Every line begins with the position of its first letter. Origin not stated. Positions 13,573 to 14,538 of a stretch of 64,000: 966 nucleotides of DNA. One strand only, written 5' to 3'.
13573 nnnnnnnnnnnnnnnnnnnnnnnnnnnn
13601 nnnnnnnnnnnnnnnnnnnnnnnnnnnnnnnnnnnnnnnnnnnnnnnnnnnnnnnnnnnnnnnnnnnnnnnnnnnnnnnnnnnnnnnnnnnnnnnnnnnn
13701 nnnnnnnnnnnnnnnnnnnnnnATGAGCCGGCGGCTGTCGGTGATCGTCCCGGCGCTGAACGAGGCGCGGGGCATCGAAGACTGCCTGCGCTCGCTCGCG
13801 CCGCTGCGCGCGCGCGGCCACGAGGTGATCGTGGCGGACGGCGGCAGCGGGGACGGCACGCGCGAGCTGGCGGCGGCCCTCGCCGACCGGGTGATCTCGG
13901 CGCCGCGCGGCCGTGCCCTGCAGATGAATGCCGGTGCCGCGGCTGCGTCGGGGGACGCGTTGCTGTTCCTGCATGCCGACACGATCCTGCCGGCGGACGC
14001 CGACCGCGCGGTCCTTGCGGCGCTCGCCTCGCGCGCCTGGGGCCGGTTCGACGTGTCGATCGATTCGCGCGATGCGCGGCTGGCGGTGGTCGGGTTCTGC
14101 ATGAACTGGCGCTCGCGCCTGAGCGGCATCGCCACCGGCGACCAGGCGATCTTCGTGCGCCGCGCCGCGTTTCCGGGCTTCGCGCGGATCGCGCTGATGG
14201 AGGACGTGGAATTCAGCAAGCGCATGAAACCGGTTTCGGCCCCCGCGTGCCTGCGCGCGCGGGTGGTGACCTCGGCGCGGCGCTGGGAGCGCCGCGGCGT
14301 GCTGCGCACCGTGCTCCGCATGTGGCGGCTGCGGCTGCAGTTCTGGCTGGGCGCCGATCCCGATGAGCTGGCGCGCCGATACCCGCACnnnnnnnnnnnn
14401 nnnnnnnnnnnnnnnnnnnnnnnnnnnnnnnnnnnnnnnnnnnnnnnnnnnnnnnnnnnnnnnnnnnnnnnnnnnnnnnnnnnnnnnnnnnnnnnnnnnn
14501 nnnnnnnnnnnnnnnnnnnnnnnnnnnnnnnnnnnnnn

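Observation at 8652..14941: Six-gene translationally coupled operon that looks like an uncharacterised polyprenyl-phosphate-linked glycosylation pathway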

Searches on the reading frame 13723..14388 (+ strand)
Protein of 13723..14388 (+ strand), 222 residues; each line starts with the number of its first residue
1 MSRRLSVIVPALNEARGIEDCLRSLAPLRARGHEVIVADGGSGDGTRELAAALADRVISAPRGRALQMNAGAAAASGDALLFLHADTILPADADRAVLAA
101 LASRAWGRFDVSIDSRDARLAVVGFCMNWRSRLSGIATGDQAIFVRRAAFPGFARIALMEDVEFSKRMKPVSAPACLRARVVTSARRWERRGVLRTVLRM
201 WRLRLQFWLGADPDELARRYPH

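Call 9: search_protein_families(library=pfam, proteins=[window:13723-14388:+], max_evalue=0.01)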
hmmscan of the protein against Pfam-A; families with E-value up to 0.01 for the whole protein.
window:13723-14388:+ (222 aa): 2 families
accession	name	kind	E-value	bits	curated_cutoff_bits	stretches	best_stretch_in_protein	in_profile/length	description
PF00535.33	Glycos_transf_2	-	6e-18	65.8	23.3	1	6-104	1-107/168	Glycosyl transferase family 2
PF13641.12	Glyco_tranf_2_3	-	2e-05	25.1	27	1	4-105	2-115/230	Glycosyltransferase like family 2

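Call 10: search_protein_families(library=ncbifam, proteins=[window:13723-14388:+], max_evalue=0.01)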
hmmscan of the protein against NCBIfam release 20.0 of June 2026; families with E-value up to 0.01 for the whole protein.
window:13723-14388:+ (222 aa): 12 families
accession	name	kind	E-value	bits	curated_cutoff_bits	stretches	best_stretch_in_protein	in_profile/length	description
TIGR04283.1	glyco_like_mftF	equivalog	1.3e-77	260.3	182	1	5-220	1-221/221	TIGR04283 family arsenosugar biosynthesis glycosyltransferase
TIGR03937.1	PgaC_IcaA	equivalog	1.3e-09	37.5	422.3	1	4-102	46-151/407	poly-beta-1,6-N-acetyl-D-glucosamine synthase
NF010496.0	PRK13915.1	equivalog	8.2e-08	31.7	262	1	2-88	30-128/307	glucosyl-3-phosphoglycerate synthase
NF041875.1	EPS_EpsD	equivalog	6.7e-07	29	370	1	5-97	1-92/325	exopolysaccharide biosynthesis glycosyltransferase EpsD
NF007482.0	PRK10073.1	equivalog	7.6e-07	28.4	423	1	3-89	6-98/334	glycosyltransferase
NF045692.1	OglycostaseCruG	equivalog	7.8e-07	28.3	600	1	5-54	43-92/386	2'-O-glycosyltransferase CruG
TIGR04182.1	glyco_TIGR04182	equivalog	9e-07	28.6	325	1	6-97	3-94/293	S-layer glycoprotein N-glycosyltransferase AglJ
TIGR03469.1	HpnB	hypoth_equivalog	4.4e-06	26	379.25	1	6-60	47-102/386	hopene-associated glycosyltransferase HpnB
NF047683.1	TeichurnBiosyTuaG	equivalog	9.6e-06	25.4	400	1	4-81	7-83/252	teichuronic acid biosynthesis protein TuaG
TIGR04009.1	wcaE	equivalog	2.4e-05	23.7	369.2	1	5-95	3-101/248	colanic acid biosynthesis glycosyltransferase WcaE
NF041865.1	EpsU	equivalog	0.00048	19.2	700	1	3-138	39-176/394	exopolysaccharide biosynthesis GT2 family glycosyltransferase EpsU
NF058614.1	PPMAGASynPpgS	equivalog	0.0024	17.3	370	1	7-76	4-74/226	polyprenyl-phospho-N-acetylgalactosaminyl synthase PpgS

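Call 33: search_dna_similar(query=window:13723-14388:+, collection=plasmids, mode=protein, max_evalue=1e-15, max_rows=40)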
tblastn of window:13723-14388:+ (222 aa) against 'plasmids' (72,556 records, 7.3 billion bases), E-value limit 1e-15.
Records with a match: 50; places in all: 51; records where one place covers at least 80% of the query: 50.
Best place of each record, by identity: <60% 50.
By first word of the organism name: Burkholderia 48; Cupriavidus 1; Acinetobacter 1.
By predicted mobility (MOB-suite, as given by PLSDB): non-mobilizable 37; mobilizable 8; conjugative 5.
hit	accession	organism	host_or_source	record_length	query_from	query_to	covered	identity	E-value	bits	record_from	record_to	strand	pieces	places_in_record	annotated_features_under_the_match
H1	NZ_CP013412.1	Burkholderia thailandensis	environmental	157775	5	220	97%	57.7%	5e-48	175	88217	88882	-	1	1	TIGR04283 family arsenosugar biosynthesis glycosyltransferase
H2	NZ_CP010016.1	Burkholderia thailandensis 34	-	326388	5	220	97%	57.7%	5e-48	175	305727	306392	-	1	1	TIGR04283 family arsenosugar biosynthesis glycosyltransferase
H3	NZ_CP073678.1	Cupriavidus sp. KK10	Isolate,A bacterial consortium from ...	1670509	4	220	98%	57.2%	1e-48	177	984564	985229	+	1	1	none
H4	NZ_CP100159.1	Burkholderia glumae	cell culture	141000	5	220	97%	56.8%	3e-36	176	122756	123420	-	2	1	none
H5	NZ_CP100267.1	Burkholderia glumae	cell culture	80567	5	220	97%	56.8%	1e-46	171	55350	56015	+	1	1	TIGR04283 family arsenosugar biosynthesis glycosyltransferase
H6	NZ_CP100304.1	Burkholderia glumae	cell culture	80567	5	220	97%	56.8%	1e-46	171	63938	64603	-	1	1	TIGR04283 family arsenosugar biosynthesis glycosyltransferase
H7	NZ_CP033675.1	Burkholderia glumae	bacterial cell,diseased rice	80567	5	220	97%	56.8%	1e-46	171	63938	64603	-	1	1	TIGR04283 family arsenosugar biosynthesis glycosyltransferase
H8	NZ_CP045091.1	Burkholderia glumae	rice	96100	5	220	97%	56.8%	1e-46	171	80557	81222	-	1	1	TIGR04283 family arsenosugar biosynthesis glycosyltransferase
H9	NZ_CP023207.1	Burkholderia glumae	Oryza sativa,Cell culture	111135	5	220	97%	56.8%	1e-46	171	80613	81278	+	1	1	TIGR04283 family arsenosugar biosynthesis glycosyltransferase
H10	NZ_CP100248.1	Burkholderia glumae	cell culture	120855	5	220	97%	56.8%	1e-46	171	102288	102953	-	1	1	TIGR04283 family arsenosugar biosynthesis glycosyltransferase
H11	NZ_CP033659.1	Burkholderia glumae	bacterial cell,diseased rice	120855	5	220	97%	56.8%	1e-46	171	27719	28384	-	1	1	TIGR04283 family arsenosugar biosynthesis glycosyltransferase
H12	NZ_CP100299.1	Burkholderia glumae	cell culture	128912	5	220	97%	56.8%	1e-46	171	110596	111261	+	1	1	TIGR04283 family arsenosugar biosynthesis glycosyltransferase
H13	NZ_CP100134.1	Burkholderia glumae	cell culture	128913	5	220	97%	56.8%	1e-46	171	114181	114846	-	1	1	TIGR04283 family arsenosugar biosynthesis glycosyltransferase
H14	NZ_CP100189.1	Burkholderia glumae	cell culture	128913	5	220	97%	56.8%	1e-46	171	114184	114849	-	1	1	TIGR04283 family arsenosugar biosynthesis glycosyltransferase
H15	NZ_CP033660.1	Burkholderia glumae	bacterial cell,diseased rice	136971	5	220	97%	56.8%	1e-46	171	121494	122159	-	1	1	TIGR04283 family arsenosugar biosynthesis glycosyltransferase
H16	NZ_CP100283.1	Burkholderia glumae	cell culture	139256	5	220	97%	56.8%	1e-46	171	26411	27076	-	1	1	TIGR04283 family arsenosugar biosynthesis glycosyltransferase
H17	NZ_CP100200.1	Burkholderia glumae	cell culture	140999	5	220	97%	56.8%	1e-46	171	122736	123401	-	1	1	TIGR04283 family arsenosugar biosynthesis glycosyltransferase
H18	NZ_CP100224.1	Burkholderia glumae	cell culture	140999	5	220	97%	56.8%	1e-46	171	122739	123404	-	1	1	TIGR04283 family arsenosugar biosynthesis glycosyltransferase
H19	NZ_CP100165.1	Burkholderia glumae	cell culture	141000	5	220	97%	56.8%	1e-46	171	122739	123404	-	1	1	TIGR04283 family arsenosugar biosynthesis glycosyltransferase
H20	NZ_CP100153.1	Burkholderia glumae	cell culture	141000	5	220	97%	56.8%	1e-46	171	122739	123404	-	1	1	TIGR04283 family arsenosugar biosynthesis glycosyltransferase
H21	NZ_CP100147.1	Burkholderia glumae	cell culture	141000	5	220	97%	56.8%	1e-46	171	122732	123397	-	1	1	TIGR04283 family arsenosugar biosynthesis glycosyltransferase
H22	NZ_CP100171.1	Burkholderia glumae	cell culture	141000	5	220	97%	56.8%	1e-46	171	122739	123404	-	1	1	TIGR04283 family arsenosugar biosynthesis glycosyltransferase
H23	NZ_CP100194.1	Burkholderia glumae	cell culture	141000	5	220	97%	56.8%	1e-46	171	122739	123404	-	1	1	TIGR04283 family arsenosugar biosynthesis glycosyltransferase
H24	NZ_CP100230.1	Burkholderia glumae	cell culture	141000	5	220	97%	56.8%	1e-46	171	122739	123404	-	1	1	TIGR04283 family arsenosugar biosynthesis glycosyltransferase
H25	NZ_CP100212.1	Burkholderia glumae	cell culture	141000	5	220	97%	56.8%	1e-46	171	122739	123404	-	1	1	TIGR04283 family arsenosugar biosynthesis glycosyltransferase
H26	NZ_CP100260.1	Burkholderia glumae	cell culture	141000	5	220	97%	56.8%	1e-46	171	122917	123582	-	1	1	TIGR04283 family arsenosugar biosynthesis glycosyltransferase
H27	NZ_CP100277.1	Burkholderia glumae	cell culture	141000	5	220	97%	56.8%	1e-46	171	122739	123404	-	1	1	TIGR04283 family arsenosugar biosynthesis glycosyltransferase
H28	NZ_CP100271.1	Burkholderia glumae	cell culture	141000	5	220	97%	56.8%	1e-46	171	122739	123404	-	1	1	TIGR04283 family arsenosugar biosynthesis glycosyltransferase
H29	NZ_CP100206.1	Burkholderia glumae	cell culture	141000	5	220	97%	56.8%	1e-46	171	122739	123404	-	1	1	TIGR04283 family arsenosugar biosynthesis glycosyltransferase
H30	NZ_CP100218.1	Burkholderia glumae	cell culture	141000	5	220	97%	56.8%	1e-46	171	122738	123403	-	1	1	TIGR04283 family arsenosugar biosynthesis glycosyltransferase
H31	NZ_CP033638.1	Burkholderia glumae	cell,broken rice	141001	5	220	97%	56.8%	1e-46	171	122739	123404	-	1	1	TIGR04283 family arsenosugar biosynthesis glycosyltransferase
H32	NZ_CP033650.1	Burkholderia glumae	bacterial cell,broken rice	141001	5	220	97%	56.8%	1e-46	171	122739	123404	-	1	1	TIGR04283 family arsenosugar biosynthesis glycosyltransferase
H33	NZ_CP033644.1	Burkholderia glumae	bacterial cell,broken rice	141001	5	220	97%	56.8%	1e-46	171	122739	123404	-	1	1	TIGR04283 family arsenosugar biosynthesis glycosyltransferase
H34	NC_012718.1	Burkholderia glumae BGR1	-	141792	5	220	97%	56.8%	1e-46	171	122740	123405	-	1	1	TIGR04283 family arsenosugar biosynthesis glycosyltransferase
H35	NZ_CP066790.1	Burkholderia glumae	-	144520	5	220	97%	56.8%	1e-46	171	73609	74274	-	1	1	TIGR04283 family arsenosugar biosynthesis glycosyltransferase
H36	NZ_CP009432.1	Burkholderia glumae LMG 2196 = ATCC 33617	Oryza sativa, grain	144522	5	220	97%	56.8%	1e-46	171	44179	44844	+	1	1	TIGR04283 family arsenosugar biosynthesis glycosyltransferase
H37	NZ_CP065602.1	Burkholderia glumae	-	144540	5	220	97%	56.8%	1e-46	171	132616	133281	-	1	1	TIGR04283 family arsenosugar biosynthesis glycosyltransferase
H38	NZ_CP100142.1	Burkholderia glumae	cell culture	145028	5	220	97%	56.8%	1e-46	171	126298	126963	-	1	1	TIGR04283 family arsenosugar biosynthesis glycosyltransferase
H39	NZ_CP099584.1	Burkholderia glumae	Oryza sativa,rice panicle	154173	5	220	97%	56.8%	1e-46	171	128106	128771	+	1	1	TIGR04283 family arsenosugar biosynthesis glycosyltransferase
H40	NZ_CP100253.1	Burkholderia glumae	cell culture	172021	5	220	97%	56.8%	1e-46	171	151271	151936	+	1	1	TIGR04283 family arsenosugar biosynthesis glycosyltransferase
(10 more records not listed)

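Call 35: get_annotated_region(hit=H34, flank=9000)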
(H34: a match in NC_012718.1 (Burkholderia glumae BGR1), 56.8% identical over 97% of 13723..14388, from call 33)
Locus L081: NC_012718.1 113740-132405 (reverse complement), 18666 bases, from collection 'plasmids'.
description: Burkholderia glumae BGR1 plasmid bglu_2p, complete sequence
organism: Burkholderia glumae BGR1 (NCBI taxid 626418)
taxonomy: Bacteria; Pseudomonadota; Betaproteobacteria; Burkholderiales; Burkholderiaceae; Burkholderia; Burkholderia glumae; Burkholderia glumae BGR1
host: -; source: -; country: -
typing (MOB-suite, as given by PLSDB): non-mobilizable; replicon rep_cluster_439
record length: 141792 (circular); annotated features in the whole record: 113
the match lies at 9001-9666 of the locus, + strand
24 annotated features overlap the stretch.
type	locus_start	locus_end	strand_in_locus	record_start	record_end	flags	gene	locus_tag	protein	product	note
CDS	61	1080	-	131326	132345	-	-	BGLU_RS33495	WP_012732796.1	hypothetical protein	-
CDS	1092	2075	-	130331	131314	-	arsS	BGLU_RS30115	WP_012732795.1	arsenosugar biosynthesis radical SAM (seleno)protein ArsS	-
CDS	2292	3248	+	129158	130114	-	-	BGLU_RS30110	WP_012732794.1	hypothetical protein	-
CDS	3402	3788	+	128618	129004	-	-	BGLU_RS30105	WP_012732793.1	thioredoxin family protein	-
CDS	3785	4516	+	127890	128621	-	-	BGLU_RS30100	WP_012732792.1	cytochrome c biogenesis CcdA family protein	-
CDS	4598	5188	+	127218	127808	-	-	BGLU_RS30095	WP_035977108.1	sigma-70 family RNA polymerase sigma factor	GO:0006352 - DNA-templated transcription initiation [Evidence IEA]; GO:0006355 - regulation of DNA-templated ...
CDS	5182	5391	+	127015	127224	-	-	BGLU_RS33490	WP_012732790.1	zf-HC2 domain-containing protein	-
CDS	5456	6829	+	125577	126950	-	-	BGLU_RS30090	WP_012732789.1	MFS transporter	GO:0055085 - transmembrane transport [Evidence IEA]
CDS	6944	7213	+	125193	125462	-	-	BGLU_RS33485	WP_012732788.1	hypothetical protein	-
CDS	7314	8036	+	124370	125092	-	-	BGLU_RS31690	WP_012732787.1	hypothetical protein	-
CDS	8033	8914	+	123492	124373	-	-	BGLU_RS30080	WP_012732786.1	S-methyl-5'-thioadenosine phosphorylase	-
CDS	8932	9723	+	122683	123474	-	-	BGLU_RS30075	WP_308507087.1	TIGR04283 family arsenosugar biosynthesis glycosyltransferase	GO:0009058 - biosynthetic process [Evidence IEA]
CDS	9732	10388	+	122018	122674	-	-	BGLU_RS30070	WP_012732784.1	TIGR04282 family arsenosugar biosynthesis glycosyltransferase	GO:0009058 - biosynthetic process [Evidence IEA]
CDS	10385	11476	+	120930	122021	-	-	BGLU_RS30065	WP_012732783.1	FAD-dependent oxidoreductase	-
CDS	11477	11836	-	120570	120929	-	-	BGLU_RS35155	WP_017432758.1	hypothetical protein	-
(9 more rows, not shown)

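Call 36: get_annotated_region(hit=H3, flank=9000)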
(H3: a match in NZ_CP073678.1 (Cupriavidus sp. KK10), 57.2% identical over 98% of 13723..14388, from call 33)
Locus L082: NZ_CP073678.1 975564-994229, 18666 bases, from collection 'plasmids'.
description: Cupriavidus sp. KK10 plasmid p1, complete sequence
organism: Cupriavidus sp. KK10 (NCBI taxid 1478019)
taxonomy: Bacteria; Pseudomonadota; Betaproteobacteria; Burkholderiales; Burkholderiaceae; Cupriavidus; Cupriavidus sp. KK10
host: -; source: Isolate,A bacterial consortium from cattle pasture soil, USA; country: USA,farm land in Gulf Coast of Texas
typing (MOB-suite, as given by PLSDB): non-mobilizable; mating-pair formation MPF_T
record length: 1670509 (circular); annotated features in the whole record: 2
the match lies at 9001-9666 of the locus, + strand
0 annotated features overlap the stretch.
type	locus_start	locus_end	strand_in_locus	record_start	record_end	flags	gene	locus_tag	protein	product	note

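Call 60: search_solved_structures(query=window:13723-14388:+, max_evalue=0.01)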
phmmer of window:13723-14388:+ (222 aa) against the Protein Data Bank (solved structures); distinct sequences matched with E-value up to 0.01: 15.
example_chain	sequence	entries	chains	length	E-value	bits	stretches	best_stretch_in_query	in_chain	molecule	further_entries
4y6n_A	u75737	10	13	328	2.3e-06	30.8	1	3-90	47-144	Glucosyl-3-phosphoglycerate synthase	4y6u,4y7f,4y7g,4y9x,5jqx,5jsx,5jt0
3e25_A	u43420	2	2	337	2.4e-06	30.7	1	3-90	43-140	Putative uncharacterized protein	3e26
4ddz_A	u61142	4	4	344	2.6e-06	30.6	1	3-90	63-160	GLUCOSYL-3-PHOSPHOGLYCERATE SYNTHASE (GpgS) | Glucosyl-3-phosphoglycerate synthase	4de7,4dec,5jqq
7pdo_A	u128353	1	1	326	6.9e-05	26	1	3-90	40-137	Glucosyl-3-phosphoglycerate synthase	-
7p5l_A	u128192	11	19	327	7e-05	26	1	3-90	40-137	Glucosyl-3-phosphoglycerate synthase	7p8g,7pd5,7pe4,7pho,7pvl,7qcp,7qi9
9omj_A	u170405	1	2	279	0.0001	25.4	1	5-149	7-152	Glycosyltransferase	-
9omh_A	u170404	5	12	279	0.0001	25.4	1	5-149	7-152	Glycosyltransferase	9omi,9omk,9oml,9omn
9omm_A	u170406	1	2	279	0.0001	25.4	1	5-149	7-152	Glycosyltransferase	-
5mlz_A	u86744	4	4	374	0.00012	25.1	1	2-153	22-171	Dolichol monophosphate mannose synthase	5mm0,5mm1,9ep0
22ao_A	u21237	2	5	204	0.0002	24.4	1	7-92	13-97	GmaR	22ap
3ckj_A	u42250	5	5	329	0.00027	24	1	3-90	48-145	Putative uncharacterized protein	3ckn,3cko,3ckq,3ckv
2z87_A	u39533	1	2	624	0.0051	19.9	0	5-86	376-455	Chondroitin synthase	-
2z86_A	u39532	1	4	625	0.0051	19.8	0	5-86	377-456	Chondroitin synthase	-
9bhc_C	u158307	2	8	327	0.0066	19.5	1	3-93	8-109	Undecaprenyl-phosphate 4-deoxy-4-formamido-L-arabinose transferase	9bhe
8vxh_A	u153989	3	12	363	0.0081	19.2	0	3-93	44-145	Undecaprenyl-phosphate 4-deoxy-4-formamido-L-arabinose transferase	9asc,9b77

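Call 77: search_protein_families(library=ncbifam, proteins=[L081:8033-8911:+, L081:61-1080:-, L081:7314-8033:+], max_evalue=0.001)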
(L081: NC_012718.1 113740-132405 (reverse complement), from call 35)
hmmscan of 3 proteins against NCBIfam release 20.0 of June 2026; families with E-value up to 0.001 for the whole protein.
L081:8033-8911:+ (293 aa): 11 families
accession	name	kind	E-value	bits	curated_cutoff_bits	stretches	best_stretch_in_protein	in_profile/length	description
NF005657.0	PRK07432.1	equivalog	9.8e-137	454.9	453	1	7-291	5-290/291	S-methyl-5'-thioadenosine phosphorylase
NF006492.0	PRK08931.1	equivalog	6.3e-109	363.8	437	1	7-290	5-288/291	S-methyl-5'-thioadenosine phosphorylase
TIGR01694.1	MTAP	equivalog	2.1e-93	312.1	274.85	1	8-249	2-239/240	S-methyl-5'-thioadenosine phosphorylase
NF006334.0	PRK08564.1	equivalog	6.3e-87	291.1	382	1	6-268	8-266/267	S-methyl-5'-thioadenosine phosphorylase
NF005876.0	PRK07823.1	equivalog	1.1e-73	247.7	306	1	3-255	3-249/267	S-methyl-5'-thioadenosine phosphorylase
NF006599.0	PRK09136.1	equivalog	1.5e-62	211.1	223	1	8-247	4-243/247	S-methyl-5'-thioinosine phosphorylase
NF006054.0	PRK08202.1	equivalog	5.1e-18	65.5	218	1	5-248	23-271/274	purine-nucleoside phosphorylase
TIGR01697.1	PNPH-PUNA-XAPA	subfamily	2.4e-16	59.8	197.1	1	38-247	40-245/247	inosine/guanosine/xanthosine phosphorylase family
TIGR01700.1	PNPH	equivalog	2.7e-13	50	293.35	1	38-248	40-248/249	purine nucleoside phosphorylase I, inosine and guanosine-specific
TIGR01698.1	PUNP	equivalog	2.5e-11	43.5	302.6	1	39-218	41-215/245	purine-nucleoside phosphorylase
TIGR01699.1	XAPA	equivalog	0.00011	21.8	370.9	1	72-213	73-213/248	xanthosine phosphorylase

L081:61-1080:- (339 aa): 0 families

L081:7314-8033:+ (240 aa): 0 families
